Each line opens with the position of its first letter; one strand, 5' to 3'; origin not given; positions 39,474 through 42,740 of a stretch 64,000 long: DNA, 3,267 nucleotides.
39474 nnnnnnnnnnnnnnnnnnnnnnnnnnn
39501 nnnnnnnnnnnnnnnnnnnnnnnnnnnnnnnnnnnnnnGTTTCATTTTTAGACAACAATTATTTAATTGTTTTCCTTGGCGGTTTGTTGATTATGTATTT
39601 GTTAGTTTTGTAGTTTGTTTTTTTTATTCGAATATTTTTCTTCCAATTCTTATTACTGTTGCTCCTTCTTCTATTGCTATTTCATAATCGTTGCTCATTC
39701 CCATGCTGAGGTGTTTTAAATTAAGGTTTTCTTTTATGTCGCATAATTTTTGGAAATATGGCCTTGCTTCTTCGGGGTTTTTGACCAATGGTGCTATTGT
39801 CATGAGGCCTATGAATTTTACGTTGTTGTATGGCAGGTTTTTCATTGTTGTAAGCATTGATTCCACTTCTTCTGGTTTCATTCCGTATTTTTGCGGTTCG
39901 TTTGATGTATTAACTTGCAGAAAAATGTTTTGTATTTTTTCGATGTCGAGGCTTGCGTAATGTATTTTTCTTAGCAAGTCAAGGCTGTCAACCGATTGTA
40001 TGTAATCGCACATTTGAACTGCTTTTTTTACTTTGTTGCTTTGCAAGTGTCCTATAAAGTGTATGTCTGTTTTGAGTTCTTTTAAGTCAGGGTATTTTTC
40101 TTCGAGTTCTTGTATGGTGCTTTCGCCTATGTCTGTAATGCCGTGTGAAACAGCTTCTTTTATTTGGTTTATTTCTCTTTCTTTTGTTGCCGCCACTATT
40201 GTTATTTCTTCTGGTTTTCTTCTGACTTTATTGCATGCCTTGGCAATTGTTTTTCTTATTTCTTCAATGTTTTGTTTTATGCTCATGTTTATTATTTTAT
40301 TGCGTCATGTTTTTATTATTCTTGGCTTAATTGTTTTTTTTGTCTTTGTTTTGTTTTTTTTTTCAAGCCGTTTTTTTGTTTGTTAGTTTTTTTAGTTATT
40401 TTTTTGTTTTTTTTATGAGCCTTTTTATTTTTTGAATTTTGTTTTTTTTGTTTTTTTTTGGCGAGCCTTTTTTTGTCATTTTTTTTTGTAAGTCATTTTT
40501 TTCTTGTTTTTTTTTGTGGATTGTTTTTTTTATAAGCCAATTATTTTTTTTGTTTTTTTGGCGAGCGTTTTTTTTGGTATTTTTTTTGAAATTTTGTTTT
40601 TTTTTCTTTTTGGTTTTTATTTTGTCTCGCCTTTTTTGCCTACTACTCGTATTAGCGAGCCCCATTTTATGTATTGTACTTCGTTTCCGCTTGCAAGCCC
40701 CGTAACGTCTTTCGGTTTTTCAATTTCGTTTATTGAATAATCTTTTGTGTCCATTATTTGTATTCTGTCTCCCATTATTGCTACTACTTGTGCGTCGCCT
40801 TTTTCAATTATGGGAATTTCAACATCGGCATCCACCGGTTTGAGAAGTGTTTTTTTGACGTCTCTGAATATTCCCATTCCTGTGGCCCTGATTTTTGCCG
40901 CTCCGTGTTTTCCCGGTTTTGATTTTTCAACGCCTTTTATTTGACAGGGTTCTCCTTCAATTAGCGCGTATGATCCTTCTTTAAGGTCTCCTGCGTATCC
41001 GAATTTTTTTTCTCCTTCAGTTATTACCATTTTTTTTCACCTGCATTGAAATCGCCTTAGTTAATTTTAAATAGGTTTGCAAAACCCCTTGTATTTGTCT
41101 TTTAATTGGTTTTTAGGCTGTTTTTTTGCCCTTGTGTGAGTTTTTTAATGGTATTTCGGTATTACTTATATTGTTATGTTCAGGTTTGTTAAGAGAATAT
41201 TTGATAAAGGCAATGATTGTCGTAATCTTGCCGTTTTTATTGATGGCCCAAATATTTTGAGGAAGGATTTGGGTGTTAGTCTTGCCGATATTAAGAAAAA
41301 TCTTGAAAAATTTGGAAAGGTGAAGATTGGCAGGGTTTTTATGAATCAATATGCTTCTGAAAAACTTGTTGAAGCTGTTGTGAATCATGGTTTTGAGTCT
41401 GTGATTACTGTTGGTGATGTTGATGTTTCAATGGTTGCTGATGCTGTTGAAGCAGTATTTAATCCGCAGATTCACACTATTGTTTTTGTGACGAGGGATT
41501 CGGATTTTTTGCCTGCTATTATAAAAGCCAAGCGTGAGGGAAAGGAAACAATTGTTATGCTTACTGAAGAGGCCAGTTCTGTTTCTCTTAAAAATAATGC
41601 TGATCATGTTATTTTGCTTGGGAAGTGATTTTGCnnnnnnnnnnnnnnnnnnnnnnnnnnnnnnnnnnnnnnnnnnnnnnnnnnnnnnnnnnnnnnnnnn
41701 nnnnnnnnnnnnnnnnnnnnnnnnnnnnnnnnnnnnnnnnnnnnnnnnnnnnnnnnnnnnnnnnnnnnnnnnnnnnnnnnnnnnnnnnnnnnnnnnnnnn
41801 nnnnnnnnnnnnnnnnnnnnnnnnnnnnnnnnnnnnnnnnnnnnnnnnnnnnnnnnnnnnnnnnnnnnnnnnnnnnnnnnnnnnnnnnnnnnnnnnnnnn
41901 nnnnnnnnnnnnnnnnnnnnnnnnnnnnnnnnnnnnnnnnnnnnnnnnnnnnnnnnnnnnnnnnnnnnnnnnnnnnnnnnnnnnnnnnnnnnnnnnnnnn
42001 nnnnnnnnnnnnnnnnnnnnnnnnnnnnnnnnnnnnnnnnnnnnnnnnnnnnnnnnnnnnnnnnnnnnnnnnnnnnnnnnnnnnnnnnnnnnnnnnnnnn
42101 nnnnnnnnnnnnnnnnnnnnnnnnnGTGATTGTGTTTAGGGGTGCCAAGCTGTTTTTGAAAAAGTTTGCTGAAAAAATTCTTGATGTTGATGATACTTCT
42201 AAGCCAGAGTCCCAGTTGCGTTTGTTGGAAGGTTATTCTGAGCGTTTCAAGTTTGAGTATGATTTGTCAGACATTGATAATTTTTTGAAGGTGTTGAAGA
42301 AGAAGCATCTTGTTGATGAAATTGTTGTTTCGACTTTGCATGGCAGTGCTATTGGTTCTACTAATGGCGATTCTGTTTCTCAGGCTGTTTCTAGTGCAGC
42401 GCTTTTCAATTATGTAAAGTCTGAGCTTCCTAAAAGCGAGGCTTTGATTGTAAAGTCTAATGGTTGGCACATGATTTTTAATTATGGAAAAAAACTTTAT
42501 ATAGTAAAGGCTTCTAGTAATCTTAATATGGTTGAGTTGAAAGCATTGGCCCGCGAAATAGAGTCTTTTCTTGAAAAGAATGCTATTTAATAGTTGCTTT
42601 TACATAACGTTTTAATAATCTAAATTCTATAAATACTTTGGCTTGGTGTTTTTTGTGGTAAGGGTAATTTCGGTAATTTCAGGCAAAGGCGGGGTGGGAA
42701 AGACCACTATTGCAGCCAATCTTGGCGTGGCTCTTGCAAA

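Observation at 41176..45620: NYN nuclease, two small Roadblock-like proteins, MinD ATPase, SmAP, intron-tRNA and a 562-aa coiled-coil protein as one co-directional block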

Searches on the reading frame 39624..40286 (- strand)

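Call 4: search_protein_families(library=pfam, proteins=[window:39624-40286:-], max_evalue=0.1)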
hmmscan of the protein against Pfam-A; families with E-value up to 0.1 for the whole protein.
window:39624-40286:- (220 aa): 5 families
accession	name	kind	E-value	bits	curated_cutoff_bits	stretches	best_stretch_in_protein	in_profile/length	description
PF01168.26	Ala_racemase_N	-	5.4e-17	62.7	24.1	1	12-215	8-212/220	Alanine racemase, N-terminal domain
PF13479.12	AAA_24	-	0.015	15.6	27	0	114-162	83-130/195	AAA domain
PF03477.21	ATP-cone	-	0.042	14.8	25.8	0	6-65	14-72/88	ATP cone domain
PF12732.12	YtxH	-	0.057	14.3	37.5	0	8-55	24-68/71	YtxH-like protein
PF19963.4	VMAP-M1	-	0.077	14.1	25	0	114-161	9-61/113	vWA-MoxR associated protein middle region (VMAP-M) 1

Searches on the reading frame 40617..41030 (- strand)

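Call 4: search_protein_families(library=pfam, proteins=[window:40617-41030:-], max_evalue=0.1)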
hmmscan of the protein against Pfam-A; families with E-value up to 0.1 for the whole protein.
window:40617-41030:- (137 aa): 3 families
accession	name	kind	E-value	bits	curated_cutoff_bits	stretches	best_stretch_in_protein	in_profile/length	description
PF21485.3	IF5A-like_N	-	2.2e-13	50.3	27.1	1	13-61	8-56/63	Translation initiation factor 5A-like, N-terminal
PF08207.18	EFP_N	-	7.4e-05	23.1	23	1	13-44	2-33/58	Elongation factor P (EF-P) KOW-like domain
PF01287.26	eIF-5a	-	0.0056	17.3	24.2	1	74-107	1-36/69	Eukaryotic elongation factor 5A hypusine, DNA-binding OB fold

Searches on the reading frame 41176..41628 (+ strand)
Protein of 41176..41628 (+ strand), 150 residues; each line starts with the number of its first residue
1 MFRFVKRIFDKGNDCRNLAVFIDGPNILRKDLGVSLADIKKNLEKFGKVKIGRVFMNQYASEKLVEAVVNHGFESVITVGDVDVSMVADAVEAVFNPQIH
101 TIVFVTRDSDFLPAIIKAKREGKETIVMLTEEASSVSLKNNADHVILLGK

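Call 4: search_protein_families(library=pfam, proteins=[window:41176-41628:+], max_evalue=0.1)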
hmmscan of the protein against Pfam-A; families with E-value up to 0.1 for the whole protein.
window:41176-41628:+ (150 aa): 3 families
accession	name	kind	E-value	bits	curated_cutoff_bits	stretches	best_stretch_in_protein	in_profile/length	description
PF01936.24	NYN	-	7.1e-25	88.7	24.2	1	18-147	2-143/145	NYN domain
PF01979.26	Amidohydro_1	-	0.077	12.7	25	1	58-140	35-126/345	Amidohydrolase family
PF18130.6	ATPgrasp_N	-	0.089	13.8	27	0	58-93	41-76/81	ATP-grasp N-terminal domain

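Call 7: search_protein_families(library=ncbifam, proteins=[window:41176-41628:+], max_evalue=0.1)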
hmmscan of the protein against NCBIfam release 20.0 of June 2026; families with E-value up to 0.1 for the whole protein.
window:41176-41628:+ (150 aa): 1 family
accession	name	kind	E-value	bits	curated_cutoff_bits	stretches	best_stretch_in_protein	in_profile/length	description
TIGR00288.1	TIGR00288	hypoth_equivalog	1.6e-51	174.3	178.45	1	11-149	18-156/160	TIGR00288 family NYN domain-containing protein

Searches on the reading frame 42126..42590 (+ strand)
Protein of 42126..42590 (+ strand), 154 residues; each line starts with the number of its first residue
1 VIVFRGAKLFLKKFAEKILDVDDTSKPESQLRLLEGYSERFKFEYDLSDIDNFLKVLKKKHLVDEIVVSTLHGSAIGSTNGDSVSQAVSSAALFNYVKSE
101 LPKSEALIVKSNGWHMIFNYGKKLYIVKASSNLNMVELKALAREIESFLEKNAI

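Call 4: search_protein_families(library=pfam, proteins=[window:42126-42590:+], max_evalue=0.1)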
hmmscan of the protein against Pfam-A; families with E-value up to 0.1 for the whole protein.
window:42126-42590:+ (154 aa): 2 families
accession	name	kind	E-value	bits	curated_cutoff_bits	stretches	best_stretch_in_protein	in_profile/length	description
PF22080.2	Dark_CARD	-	0.0026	18.7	25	1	34-70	3-39/82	Dark, CARD domain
PF25425.1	YfjL_N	-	0.08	13.7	27.8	0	77-129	22-69/97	YfjL-like, N-terminal domain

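Call 7: search_protein_families(library=ncbifam, proteins=[window:42126-42590:+], max_evalue=0.1)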
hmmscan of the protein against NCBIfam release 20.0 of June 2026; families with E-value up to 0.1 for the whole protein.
window:42126-42590:+ (154 aa): 0 families

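Call 11: search_solved_structures(query=window:42126-42590:+, max_evalue=10)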
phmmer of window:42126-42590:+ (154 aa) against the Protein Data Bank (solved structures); distinct sequences matched with E-value up to 10: 3.
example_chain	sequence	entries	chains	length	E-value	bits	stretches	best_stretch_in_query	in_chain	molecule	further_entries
7emf_V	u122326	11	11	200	0.49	13.6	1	25-70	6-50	Mediator of RNA polymerase II transcription subunit 22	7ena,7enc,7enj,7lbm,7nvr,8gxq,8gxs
8t1i_Q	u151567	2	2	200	0.49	13.6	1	25-70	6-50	Mediator of RNA polymerase II transcription subunit 22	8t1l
7lbw_A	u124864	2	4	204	1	12.5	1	37-131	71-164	Transcription factor A, mitochondrial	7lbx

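Call 12: find_homologous_proteins(query=window:42126-42590:+)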
Query window:42126-42590:+ (154 aa): 42 proteins with E <= 0.001 among 83 candidates.
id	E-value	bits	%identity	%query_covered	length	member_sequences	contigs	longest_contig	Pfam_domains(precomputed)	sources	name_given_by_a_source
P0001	1.5e-89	315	99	99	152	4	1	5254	-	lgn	-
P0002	3.8e-72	259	80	99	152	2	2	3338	-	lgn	-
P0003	2.6e-57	210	68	98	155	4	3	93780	-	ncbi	ncbi:MAG: hypothetical protein QXD98_02340 [Candidatus Diapherotrites archaeon]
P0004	4.9e-56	206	66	94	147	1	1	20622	-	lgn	-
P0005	3.5e-55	204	63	99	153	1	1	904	-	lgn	-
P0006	1.1e-54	202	64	97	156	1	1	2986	-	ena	-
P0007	7.2e-54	199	63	99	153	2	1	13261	-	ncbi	-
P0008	1.6e-53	198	63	99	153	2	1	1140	-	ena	-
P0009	3.3e-53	197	62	99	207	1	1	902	-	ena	-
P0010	3.6e-53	197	63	100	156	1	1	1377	-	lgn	-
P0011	1.3e-52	195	65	94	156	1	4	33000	-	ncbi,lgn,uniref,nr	ncbi:MAG: hypothetical protein HY544_04330 [Candidatus Diapherotrites archaeon]|uniref:Roadblock/LC7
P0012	2.2e-52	195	63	95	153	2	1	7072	-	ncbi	-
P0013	7.7e-52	193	61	99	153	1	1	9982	-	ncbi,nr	ncbi:Uncharacterised protein [uncultured archaeon]|nr:Uncharacterised protein [uncultured archaeon]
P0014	4.3e-51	190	61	94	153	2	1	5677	-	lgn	-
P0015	1.7e-50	188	58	97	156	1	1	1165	-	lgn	-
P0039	1.7e-39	153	50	92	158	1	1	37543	-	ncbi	-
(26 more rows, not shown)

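Call 25: find_encoding_contigs(protein=P0039, flank=6000, max_places=2)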
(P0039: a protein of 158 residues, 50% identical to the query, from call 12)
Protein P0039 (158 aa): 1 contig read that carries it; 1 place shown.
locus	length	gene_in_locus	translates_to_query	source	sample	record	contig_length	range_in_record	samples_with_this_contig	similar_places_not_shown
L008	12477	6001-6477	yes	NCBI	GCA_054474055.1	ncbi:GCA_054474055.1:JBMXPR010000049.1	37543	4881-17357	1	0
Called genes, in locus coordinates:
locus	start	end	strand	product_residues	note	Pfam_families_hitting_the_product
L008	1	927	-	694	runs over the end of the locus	PF14551:MCM_N (weak), PF17207:MCM_OB, PF00493:MCM, PF07728:AAA_5 (weak), PF01078:Mg_chelatase (weak), PF17855:MCM_lid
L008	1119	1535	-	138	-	PF06210:DUF1003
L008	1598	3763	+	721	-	PF00133:tRNA-synt_1, PF01406:tRNA-synt_1e (weak), PF09334:tRNA-synt_1g, PF00133:tRNA-synt_1, PF08264:Anticodon_1 (weak), PF19303:Anticodon_3, PF03483:B3_4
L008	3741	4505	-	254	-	PF00491:Arginase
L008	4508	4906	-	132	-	PF21485:IF5A-like_N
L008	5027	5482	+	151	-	PF01936:NYN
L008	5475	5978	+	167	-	PF09987:DUF2226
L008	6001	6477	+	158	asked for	-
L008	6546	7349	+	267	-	PF00142:Fer4_NifH (weak), PF01656:CbiA, PF02374:ArsA_ATPase, PF06564:CBP_BcsQ, PF09140:MipZ, PF10609:ParA, PF13614:AAA_31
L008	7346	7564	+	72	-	PF01423:LSM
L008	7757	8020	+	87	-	-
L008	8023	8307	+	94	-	-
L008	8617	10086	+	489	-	-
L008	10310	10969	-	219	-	-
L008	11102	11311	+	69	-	-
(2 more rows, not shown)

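Call 27: predict_structure(alignment_id=A1)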
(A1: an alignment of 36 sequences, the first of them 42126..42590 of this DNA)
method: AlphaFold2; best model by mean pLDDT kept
length: 154 residues; sequences in the alignment: 36
mean_pLDDT: 77.0   pTM: 0.63
mean pLDDT of the five models: 77.0, 75.2, 74.3, 67.6, 45.8
residues with pLDDT >= 90: 12; 70-90: 93; 50-70: 40; < 50: 9
segments of 3 or more residues with pLDDT < 50: 1-3, 19-24
pLDDT, mean of each block of 10 residues (from residue 1): 55 59 56 66 67 86 88 84 82 87 82 88 90 85 85 69
secondary structure, 60 per line:
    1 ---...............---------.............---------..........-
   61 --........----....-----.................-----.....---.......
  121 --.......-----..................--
elements in order: H4-18 H28-40 H50-59 E63-70 E75-78 H84-100 E106-110 E114-120 E123-129 H135-152

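Call 30: fold_search(model_id=the predicted structure, library=pdb)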
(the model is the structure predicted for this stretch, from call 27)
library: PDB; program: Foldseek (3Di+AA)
matches with E <= 10: 1384; with E <= 0.001: 82
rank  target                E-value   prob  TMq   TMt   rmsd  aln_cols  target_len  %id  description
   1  7f8m_A                1.6e-05  1.00  0.44  0.55   4.6       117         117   20  Roadblock from Thorarchaeota SMTZ1-45 (released 2022-07-13)
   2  1veu_B                1.8e-05  1.00  0.47  0.56   4.0       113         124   16  Crystal structure of the p14/MP1 complex at 2.15 A resolution (released 2004-08-03)
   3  9jue_E                2.5e-05  1.00  0.47  0.59   4.1       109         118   14  Roadblock3 homodimer structure from Candidatus Prometheoarchaeum syntrophicum strain MK-D1 (released 2024-10-16)
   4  3cpt_B                2.6e-05  1.00  0.48  0.61   4.0       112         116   14  MP1-p14 Scaffolding complex (released 2008-07-01)
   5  6ehp_B                2.6e-05  1.00  0.46  0.59   3.9       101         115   15  The crystal structure of the human LAMTOR complex (released 2017-10-04)
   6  5vok_C                3.0e-05  1.00  0.45  0.74   2.7        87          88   15  Crystal structure of the C7orf59-HBXIP dimer (released 2018-05-23)
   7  9jue_A                3.0e-05  1.00  0.47  0.58   4.3       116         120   16  Roadblock3 homodimer structure from Candidatus Prometheoarchaeum syntrophicum strain MK-D1 (released 2024-10-16)
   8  5x6u_B                3.4e-05  1.00  0.46  0.59   3.4        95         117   16  Crystal structure of human heteropentameric complex (released 2017-12-06)
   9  6b9x_B                3.4e-05  1.00  0.49  0.58   3.8       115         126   14  Crystal structure of Ragulator (released 2017-11-08)
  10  5y3a_G                4.3e-05  1.00  0.46  0.61   3.4        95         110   16  Crystal structure of Ragulator complex (p18 49-161) (released 2017-12-27)
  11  9jue_F                4.8e-05  1.00  0.47  0.59   4.1       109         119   14  Roadblock3 homodimer structure from Candidatus Prometheoarchaeum syntrophicum strain MK-D1 (released 2024-10-16)
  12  9jue_B                5.2e-05  1.00  0.46  0.56   4.3       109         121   16  Roadblock3 homodimer structure from Candidatus Prometheoarchaeum syntrophicum strain MK-D1 (released 2024-10-16)
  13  7f8m_B                5.2e-05  1.00  0.42  0.52   4.1        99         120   21  Roadblock from Thorarchaeota SMTZ1-45 (released 2022-07-13)
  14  7k58_F                5.2e-05  1.00  0.38  0.50   7.8       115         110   16  Structure of outer-arm dyneins bound to microtubule with microtubule binding state 1(MTBS-1) (released 2021-09-29)
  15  9jue_C                5.8e-05  1.00  0.47  0.58   4.0       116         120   15  Roadblock3 homodimer structure from Candidatus Prometheoarchaeum syntrophicum strain MK-D1 (released 2024-10-16)
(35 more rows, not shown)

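Call 38: search_protein_families(library=pfam, alignment_id=A1, max_evalue=1)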
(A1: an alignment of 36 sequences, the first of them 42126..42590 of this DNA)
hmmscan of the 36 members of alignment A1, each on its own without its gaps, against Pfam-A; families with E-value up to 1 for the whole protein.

A. member 1, window:42126-42590:+ (154 aa): 3 families
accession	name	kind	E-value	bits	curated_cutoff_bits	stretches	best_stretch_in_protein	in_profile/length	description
PF22080.2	Dark_CARD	-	0.0026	18.7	25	1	34-70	3-39/82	Dark, CARD domain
PF25425.1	YfjL_N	-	0.08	13.7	27.8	1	77-129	22-69/97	YfjL-like, N-terminal domain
PF22334.1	TubZ_C_2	-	0.18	12.7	27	1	46-109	2-62/88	Phage tubulin-like protein, C-terminal domain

B. families by the number of members that match (of 36 scanned): 24 families
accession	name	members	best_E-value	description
PF22080.2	Dark_CARD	8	0.0026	Dark, CARD domain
PF25425.1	YfjL_N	7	0.011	YfjL-like, N-terminal domain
PF18211.6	Csm1_B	2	0.038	Csm1 subunit domain B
PF24420.1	DUF7551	2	0.047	Domain of unknown function (DUF7551)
PF17362.7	pXO2-34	2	0.081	Family of unknown function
PF09949.15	APP1_cat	2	0.1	Phosphatidate phosphatase APP1, catalytic domain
PF19110.5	DUF5797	1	0.023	Family of unknown function (DUF5797)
PF19290.4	PmbA_TldD_2nd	1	0.034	PmbA/TldA metallopeptidase central domain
PF14674.12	FANCI_S1-cap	1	0.036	FANCI solenoid 1 cap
PF21507.2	V18-19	1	0.048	Sputnik minor capsid protein V18/19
PF12971.12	NAGLU_N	1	0.053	Alpha-N-acetylglucosaminidase (NAGLU) N-terminal domain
PF02743.24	dCache_1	1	0.071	Cache domain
PF23599.1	CILP_C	1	0.071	Cartilage intermediate layer protein 1-like, C-terminal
PF07746.16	LigA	1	0.082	Aromatic-ring-opening dioxygenase LigAB, LigA subunit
PF02224.24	Cytidylate_kin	1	0.11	Cytidylate kinase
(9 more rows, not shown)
